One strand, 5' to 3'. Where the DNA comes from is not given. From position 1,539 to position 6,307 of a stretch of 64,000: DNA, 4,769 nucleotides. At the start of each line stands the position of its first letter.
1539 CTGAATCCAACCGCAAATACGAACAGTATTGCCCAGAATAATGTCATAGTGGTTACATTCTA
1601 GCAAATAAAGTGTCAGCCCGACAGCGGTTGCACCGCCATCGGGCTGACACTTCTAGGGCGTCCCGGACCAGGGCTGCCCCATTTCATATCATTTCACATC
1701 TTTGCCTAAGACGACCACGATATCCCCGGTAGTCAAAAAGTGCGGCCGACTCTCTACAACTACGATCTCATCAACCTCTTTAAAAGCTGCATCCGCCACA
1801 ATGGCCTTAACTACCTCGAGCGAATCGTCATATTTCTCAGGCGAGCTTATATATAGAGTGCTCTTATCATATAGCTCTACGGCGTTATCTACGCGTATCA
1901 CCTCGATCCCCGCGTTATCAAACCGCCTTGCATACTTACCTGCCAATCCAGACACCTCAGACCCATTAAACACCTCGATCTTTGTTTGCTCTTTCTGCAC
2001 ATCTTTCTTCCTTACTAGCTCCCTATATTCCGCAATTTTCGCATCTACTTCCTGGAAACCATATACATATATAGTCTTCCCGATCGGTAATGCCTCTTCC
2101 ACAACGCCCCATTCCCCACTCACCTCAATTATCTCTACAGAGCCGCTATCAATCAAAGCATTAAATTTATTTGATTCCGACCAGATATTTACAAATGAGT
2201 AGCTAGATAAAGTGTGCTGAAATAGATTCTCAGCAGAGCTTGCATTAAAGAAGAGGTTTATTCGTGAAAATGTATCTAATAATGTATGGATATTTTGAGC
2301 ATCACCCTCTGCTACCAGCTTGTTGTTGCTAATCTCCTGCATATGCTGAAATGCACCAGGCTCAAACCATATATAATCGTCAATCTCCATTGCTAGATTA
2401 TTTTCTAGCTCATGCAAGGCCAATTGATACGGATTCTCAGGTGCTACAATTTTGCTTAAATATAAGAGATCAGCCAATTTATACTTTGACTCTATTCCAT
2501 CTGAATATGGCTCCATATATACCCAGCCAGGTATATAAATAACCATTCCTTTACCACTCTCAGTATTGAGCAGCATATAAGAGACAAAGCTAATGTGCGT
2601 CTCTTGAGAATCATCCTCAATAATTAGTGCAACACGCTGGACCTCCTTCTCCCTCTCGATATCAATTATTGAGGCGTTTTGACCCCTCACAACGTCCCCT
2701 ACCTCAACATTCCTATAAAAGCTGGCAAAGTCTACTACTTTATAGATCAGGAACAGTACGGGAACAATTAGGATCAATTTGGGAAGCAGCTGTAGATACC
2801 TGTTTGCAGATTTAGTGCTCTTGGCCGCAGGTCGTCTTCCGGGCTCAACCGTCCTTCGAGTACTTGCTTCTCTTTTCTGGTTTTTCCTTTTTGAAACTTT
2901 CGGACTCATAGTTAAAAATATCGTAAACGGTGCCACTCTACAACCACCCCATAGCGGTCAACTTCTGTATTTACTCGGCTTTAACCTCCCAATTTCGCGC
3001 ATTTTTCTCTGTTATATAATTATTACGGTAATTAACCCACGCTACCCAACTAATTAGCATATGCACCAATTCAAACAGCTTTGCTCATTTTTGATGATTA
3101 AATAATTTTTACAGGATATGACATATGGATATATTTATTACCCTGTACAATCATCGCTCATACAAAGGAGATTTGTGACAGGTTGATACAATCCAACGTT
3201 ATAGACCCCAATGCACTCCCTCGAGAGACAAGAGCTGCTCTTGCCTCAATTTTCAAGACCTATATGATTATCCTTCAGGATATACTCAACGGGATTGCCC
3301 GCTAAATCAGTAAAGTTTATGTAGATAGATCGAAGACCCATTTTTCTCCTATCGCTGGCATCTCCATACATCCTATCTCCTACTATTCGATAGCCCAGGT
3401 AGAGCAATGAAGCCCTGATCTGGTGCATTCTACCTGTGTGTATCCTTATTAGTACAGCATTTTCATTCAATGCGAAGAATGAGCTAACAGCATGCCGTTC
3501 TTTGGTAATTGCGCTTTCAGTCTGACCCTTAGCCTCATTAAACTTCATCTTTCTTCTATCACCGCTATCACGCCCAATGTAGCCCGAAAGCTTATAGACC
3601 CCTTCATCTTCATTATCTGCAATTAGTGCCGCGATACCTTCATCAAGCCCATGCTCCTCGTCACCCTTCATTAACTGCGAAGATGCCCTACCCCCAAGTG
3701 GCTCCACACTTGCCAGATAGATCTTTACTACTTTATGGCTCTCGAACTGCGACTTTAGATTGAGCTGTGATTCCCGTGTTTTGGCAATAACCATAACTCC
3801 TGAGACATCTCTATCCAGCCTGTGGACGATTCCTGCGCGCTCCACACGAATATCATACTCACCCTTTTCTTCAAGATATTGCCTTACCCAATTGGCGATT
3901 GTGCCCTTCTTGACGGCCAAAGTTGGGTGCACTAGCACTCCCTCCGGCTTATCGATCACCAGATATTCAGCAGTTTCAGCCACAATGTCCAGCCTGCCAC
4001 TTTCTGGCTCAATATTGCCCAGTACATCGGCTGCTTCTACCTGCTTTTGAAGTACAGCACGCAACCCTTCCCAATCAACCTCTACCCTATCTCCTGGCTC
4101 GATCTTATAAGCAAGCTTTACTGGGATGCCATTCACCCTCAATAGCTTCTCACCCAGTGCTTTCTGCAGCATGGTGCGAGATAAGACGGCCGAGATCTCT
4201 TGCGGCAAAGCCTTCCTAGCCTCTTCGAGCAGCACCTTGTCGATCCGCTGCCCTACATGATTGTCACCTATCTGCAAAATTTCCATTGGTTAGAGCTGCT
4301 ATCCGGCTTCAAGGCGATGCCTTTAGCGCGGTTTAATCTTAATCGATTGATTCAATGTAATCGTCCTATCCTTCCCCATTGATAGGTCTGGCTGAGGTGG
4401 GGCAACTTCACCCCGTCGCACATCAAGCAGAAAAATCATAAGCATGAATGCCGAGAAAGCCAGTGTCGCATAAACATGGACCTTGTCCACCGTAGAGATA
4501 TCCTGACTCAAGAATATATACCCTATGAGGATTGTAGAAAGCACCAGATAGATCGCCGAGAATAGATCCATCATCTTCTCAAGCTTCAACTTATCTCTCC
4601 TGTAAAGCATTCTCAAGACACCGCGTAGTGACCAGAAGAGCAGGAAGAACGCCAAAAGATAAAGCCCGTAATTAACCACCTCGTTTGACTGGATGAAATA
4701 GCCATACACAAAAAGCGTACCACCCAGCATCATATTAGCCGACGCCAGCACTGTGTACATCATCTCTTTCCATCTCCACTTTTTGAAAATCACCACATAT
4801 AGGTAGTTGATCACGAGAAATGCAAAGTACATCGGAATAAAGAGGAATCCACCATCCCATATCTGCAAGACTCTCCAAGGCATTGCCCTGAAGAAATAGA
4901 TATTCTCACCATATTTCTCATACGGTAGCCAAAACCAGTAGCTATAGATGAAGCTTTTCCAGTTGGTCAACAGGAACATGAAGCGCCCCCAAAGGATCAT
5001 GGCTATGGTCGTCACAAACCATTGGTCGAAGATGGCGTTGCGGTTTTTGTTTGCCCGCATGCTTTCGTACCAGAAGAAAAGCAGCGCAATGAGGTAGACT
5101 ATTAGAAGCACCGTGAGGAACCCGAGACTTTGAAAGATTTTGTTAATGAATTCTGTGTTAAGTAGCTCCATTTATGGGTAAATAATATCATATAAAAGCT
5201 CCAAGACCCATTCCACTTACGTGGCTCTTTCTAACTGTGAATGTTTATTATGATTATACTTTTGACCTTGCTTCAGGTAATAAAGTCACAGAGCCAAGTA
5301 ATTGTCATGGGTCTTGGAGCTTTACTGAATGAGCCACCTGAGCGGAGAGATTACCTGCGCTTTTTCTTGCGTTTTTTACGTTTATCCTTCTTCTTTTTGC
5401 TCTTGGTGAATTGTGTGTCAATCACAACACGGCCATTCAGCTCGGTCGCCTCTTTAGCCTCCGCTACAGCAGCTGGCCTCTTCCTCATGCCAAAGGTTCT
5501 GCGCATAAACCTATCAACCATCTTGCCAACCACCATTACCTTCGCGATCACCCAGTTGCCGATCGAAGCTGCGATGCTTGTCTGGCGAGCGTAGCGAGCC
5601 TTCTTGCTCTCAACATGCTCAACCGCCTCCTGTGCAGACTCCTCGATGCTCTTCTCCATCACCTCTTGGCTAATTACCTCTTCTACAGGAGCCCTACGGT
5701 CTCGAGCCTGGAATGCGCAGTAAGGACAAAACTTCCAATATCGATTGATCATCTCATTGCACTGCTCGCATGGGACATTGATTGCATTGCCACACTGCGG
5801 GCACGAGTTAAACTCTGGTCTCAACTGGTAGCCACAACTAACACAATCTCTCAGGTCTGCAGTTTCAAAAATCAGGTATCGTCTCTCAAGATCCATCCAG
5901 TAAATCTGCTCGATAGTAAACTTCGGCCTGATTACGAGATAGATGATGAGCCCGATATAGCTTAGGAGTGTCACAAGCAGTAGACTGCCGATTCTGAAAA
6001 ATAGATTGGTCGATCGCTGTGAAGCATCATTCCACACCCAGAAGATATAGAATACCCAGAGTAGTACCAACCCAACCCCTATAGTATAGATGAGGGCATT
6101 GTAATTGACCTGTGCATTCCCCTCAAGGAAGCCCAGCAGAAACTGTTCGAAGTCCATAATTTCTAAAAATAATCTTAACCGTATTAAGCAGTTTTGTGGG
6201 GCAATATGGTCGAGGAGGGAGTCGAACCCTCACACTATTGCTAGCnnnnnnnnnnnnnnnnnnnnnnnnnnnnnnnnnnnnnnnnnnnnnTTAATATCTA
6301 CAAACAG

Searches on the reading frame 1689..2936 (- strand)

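Call 34: search_protein_families(library=pfam, proteins=[window:1689-2936:-], max_evalue=0.0001)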
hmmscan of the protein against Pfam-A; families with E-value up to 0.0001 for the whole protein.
window:1689-2936:- (415 aa): 1 family
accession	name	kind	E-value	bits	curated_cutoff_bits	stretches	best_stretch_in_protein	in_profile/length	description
PF13399.11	LytR_C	-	7.2e-09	36.9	22.2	1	317-413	1-85/86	LytR cell envelope-related transcriptional attenuator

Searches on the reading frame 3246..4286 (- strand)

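Call 34: search_protein_families(library=pfam, proteins=[window:3246-4286:-], max_evalue=0.0001)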
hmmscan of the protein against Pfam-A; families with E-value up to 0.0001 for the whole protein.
window:3246-4286:- (346 aa): 1 family
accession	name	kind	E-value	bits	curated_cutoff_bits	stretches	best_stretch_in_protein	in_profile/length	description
PF00849.27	PseudoU_synth_2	-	7e-25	88.5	26.8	1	108-294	2-150/152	RNA pseudouridylate synthase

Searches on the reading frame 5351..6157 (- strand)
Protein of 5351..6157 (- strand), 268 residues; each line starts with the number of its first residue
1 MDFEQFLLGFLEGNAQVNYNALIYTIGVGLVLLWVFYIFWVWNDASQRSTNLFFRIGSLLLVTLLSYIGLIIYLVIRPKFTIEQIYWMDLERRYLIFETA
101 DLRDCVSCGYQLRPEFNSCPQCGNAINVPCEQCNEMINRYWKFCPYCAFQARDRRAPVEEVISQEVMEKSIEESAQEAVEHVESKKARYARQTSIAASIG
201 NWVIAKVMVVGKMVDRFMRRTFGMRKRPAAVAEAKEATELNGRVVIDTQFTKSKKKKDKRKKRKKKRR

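Call 34: search_protein_families(library=pfam, proteins=[window:5351-6157:-], max_evalue=0.0001)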
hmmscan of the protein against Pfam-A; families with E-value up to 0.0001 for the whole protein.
window:5351-6157:- (268 aa): 3 families
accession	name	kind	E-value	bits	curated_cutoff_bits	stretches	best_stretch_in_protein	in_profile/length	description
PF12773.13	DZR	-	1.1e-08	35.6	27.3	1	105-147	1-44/45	Double zinc ribbon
PF13240.11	Zn_Ribbon_1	-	1.9e-06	27.9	25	0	105-125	2-22/23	zinc-ribbon domain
PF17032.10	Zn_ribbon_15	-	5.1e-06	27.6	28.9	0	92-123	42-73/73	zinc-ribbon family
